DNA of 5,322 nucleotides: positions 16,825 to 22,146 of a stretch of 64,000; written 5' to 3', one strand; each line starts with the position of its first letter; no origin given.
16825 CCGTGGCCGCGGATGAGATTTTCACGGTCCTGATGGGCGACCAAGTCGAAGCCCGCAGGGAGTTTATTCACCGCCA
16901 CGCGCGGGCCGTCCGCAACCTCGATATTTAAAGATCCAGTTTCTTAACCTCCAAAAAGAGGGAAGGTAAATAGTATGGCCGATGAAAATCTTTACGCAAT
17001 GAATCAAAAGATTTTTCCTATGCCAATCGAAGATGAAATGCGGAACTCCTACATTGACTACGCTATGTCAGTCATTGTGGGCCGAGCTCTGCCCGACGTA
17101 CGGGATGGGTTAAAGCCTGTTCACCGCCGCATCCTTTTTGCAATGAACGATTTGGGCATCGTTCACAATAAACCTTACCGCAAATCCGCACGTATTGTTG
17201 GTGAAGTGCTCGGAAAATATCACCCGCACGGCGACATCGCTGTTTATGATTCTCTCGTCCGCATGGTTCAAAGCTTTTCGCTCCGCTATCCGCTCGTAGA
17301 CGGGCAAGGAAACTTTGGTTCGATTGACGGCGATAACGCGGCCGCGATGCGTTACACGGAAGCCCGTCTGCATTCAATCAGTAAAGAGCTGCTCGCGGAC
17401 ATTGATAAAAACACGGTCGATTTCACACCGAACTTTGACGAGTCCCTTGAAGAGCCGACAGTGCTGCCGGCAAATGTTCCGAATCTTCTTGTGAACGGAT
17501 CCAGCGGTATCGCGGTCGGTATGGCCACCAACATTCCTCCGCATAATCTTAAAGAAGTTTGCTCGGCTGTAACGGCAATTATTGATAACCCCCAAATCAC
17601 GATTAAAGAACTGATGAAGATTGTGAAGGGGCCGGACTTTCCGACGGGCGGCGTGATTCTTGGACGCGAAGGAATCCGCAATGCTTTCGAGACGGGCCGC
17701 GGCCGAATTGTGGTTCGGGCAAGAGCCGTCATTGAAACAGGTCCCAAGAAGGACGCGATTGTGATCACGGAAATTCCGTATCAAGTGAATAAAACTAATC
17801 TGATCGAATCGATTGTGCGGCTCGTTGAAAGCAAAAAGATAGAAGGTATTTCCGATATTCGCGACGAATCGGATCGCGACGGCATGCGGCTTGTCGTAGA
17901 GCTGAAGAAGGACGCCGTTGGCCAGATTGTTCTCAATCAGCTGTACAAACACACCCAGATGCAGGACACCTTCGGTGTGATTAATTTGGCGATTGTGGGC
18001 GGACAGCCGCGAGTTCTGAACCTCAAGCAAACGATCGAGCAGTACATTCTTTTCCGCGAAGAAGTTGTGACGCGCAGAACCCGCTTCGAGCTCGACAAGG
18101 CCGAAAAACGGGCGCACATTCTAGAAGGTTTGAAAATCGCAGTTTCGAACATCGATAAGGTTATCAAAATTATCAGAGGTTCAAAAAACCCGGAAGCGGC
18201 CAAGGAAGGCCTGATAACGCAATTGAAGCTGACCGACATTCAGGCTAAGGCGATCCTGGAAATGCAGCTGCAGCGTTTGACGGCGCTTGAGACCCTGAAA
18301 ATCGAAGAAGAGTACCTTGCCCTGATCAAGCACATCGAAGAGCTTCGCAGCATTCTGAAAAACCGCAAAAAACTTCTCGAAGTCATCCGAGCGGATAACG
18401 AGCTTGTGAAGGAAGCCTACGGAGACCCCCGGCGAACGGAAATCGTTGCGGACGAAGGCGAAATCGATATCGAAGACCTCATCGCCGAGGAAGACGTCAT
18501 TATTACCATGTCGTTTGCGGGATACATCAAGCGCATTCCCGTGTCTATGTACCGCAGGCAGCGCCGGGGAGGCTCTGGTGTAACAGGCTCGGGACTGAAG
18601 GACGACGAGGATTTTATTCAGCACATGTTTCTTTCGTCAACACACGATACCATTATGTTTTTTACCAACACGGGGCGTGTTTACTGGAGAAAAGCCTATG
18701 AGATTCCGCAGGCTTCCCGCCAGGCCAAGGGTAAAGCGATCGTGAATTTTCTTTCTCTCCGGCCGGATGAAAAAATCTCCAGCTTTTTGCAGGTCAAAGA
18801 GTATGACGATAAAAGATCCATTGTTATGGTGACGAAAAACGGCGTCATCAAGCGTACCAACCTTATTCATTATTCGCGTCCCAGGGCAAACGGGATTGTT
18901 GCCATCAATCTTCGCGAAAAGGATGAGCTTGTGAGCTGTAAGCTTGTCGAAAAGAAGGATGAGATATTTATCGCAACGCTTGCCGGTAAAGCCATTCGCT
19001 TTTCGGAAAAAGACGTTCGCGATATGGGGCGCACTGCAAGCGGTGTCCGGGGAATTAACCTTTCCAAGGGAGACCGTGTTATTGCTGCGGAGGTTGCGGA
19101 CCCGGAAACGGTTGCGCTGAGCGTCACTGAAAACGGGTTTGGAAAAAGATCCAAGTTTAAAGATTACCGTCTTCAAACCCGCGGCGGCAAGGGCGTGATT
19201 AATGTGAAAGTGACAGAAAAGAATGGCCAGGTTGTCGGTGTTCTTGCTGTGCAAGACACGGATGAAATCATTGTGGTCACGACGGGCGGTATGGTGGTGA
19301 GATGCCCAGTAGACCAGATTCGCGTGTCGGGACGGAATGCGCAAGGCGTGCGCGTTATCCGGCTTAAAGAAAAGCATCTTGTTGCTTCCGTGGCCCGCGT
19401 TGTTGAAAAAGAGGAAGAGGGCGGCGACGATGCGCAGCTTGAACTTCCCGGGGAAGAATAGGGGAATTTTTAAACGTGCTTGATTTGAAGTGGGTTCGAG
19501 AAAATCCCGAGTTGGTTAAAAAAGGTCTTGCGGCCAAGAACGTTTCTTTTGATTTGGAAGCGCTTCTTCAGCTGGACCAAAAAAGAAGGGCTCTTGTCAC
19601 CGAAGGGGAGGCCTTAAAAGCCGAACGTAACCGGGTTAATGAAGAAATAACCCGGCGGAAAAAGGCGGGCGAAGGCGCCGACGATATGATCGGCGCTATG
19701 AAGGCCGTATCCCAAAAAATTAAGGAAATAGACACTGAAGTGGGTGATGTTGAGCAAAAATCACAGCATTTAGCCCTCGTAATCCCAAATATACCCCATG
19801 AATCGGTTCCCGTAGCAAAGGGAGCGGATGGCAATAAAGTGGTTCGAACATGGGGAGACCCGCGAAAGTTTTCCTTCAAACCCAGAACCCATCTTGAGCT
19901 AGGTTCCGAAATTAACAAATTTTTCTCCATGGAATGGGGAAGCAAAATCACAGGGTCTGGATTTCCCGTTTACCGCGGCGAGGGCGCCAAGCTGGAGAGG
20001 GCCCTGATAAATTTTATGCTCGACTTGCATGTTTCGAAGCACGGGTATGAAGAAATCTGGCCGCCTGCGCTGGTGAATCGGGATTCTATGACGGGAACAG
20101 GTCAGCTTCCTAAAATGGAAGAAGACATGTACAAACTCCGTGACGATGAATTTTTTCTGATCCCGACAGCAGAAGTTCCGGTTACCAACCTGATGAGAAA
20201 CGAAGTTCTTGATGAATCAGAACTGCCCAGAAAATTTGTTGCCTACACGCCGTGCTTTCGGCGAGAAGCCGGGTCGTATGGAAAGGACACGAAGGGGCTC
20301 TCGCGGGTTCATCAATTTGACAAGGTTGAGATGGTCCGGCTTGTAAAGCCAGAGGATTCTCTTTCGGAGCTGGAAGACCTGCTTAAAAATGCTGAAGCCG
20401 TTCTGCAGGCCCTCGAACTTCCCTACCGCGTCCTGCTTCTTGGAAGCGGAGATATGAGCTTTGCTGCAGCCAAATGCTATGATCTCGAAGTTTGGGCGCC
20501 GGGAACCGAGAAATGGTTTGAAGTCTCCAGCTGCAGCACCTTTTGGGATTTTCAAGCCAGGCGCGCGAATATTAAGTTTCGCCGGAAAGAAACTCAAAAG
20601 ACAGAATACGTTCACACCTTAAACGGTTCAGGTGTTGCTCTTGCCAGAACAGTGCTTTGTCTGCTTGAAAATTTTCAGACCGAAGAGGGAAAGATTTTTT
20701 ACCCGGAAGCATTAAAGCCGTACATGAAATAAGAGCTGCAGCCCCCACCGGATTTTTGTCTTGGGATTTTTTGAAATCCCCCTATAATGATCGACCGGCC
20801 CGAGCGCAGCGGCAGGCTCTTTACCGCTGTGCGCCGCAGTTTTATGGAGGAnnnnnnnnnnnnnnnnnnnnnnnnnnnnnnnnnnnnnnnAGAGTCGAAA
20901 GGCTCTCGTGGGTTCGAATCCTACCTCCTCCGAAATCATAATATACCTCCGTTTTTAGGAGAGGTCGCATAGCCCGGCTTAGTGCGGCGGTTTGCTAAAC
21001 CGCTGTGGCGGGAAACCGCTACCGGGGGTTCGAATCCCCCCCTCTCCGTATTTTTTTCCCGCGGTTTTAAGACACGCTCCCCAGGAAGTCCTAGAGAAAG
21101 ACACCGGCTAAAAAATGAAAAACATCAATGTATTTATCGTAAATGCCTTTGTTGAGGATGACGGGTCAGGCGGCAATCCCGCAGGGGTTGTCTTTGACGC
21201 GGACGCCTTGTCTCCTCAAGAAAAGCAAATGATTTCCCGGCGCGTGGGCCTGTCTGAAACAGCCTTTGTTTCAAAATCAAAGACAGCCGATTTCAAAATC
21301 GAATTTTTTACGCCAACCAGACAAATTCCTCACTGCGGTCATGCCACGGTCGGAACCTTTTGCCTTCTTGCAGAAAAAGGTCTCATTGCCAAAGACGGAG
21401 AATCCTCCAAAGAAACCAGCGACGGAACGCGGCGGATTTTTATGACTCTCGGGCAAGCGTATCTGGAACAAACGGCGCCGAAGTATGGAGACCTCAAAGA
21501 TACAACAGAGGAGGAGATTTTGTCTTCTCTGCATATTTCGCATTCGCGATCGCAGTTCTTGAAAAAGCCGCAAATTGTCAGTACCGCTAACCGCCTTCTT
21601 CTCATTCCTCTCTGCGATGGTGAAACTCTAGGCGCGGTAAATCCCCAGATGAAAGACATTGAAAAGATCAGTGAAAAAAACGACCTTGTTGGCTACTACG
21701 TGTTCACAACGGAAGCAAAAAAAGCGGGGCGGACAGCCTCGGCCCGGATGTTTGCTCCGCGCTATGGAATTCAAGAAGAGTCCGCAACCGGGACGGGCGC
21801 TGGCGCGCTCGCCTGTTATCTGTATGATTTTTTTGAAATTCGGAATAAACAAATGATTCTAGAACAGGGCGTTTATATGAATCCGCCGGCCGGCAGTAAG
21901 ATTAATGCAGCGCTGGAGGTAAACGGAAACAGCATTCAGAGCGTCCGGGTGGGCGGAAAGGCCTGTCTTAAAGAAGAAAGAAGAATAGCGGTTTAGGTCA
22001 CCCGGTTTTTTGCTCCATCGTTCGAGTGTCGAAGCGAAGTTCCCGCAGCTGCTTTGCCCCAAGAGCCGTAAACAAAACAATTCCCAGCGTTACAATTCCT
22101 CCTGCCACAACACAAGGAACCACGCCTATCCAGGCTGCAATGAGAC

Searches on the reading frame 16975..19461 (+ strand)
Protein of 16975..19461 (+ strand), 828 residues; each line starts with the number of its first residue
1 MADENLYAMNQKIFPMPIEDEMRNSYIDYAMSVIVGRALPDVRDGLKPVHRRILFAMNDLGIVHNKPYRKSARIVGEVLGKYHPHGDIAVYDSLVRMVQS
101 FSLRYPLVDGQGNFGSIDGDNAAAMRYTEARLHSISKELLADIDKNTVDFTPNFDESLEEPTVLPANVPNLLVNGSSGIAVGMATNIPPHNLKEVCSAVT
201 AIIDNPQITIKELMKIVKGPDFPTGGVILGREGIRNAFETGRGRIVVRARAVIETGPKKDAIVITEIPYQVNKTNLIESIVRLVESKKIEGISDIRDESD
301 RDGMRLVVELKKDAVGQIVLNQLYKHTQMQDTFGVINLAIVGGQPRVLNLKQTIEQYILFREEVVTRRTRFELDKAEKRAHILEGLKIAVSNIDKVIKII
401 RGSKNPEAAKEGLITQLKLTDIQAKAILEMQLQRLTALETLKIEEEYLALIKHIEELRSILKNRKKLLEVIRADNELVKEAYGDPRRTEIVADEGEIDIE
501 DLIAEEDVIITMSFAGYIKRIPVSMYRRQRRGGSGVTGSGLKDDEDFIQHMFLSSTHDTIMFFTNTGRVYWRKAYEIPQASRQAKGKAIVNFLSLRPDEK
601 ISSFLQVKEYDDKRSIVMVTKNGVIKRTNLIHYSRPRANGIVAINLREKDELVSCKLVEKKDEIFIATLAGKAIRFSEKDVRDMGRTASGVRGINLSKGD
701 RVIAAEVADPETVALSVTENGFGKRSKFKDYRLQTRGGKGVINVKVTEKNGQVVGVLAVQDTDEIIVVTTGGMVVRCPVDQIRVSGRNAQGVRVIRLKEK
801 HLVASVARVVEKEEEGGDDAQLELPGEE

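Call 22: search_protein_families(library=pfam, proteins=[window:16975-19461:+], max_evalue=0.001)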
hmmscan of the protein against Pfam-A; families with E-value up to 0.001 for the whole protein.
window:16975-19461:+ (828 aa): 2 families
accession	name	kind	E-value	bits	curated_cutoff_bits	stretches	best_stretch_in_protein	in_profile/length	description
PF00521.26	DNA_topoisoIV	-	3.6e-170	566.9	31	1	37-474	1-430/432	DNA gyrase/topoisomerase IV, subunit A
PF03989.18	DNA_gyraseA_C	-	6.5e-74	243.6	27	6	662-708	1-47/48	DNA gyrase C-terminal domain, beta-propeller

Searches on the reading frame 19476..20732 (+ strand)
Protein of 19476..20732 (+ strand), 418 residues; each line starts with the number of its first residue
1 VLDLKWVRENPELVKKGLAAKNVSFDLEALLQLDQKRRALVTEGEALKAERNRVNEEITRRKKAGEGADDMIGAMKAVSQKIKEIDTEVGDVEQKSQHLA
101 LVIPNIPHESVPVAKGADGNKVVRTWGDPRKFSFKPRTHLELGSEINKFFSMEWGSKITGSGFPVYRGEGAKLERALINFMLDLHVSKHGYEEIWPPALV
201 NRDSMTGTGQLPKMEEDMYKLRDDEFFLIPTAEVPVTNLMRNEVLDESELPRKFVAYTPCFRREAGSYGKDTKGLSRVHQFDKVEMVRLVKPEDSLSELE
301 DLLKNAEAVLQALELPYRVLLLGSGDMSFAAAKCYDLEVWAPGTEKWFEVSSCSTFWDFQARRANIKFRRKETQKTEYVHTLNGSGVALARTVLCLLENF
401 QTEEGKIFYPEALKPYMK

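Call 22: search_protein_families(library=pfam, proteins=[window:19476-20732:+], max_evalue=0.001)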
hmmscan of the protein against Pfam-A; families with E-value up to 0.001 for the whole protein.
window:19476-20732:+ (418 aa): 2 families
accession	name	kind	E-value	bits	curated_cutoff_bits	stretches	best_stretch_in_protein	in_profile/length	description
PF00587.30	tRNA-synt_2b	-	2.1e-38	132.6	29.3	1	223-400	8-179/179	tRNA synthetase class II core domain (G, H, P, S and T)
PF02403.27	Seryl_tRNA_N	-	3e-28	98.6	28.2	1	1-107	1-108/108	Seryl-tRNA synthetase N-terminal domain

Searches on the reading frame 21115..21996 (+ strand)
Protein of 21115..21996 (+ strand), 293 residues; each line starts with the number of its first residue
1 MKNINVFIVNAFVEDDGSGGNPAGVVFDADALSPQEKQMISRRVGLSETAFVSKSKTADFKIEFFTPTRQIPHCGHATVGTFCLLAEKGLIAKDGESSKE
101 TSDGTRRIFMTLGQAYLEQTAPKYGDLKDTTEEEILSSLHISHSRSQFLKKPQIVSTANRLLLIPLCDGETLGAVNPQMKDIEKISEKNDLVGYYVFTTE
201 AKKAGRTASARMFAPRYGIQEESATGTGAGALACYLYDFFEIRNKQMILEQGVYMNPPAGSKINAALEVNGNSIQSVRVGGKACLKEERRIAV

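Call 104: search_protein_families(library=pfam, proteins=[window:21115-21996:+], max_evalue=0.00001)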
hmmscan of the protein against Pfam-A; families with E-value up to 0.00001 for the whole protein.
window:21115-21996:+ (293 aa): 1 family
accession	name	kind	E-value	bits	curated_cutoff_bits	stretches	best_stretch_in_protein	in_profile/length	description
PF02567.21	PhzC-PhzF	-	6.4e-48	164.1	27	1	9-287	1-279/281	Phenazine biosynthesis-like protein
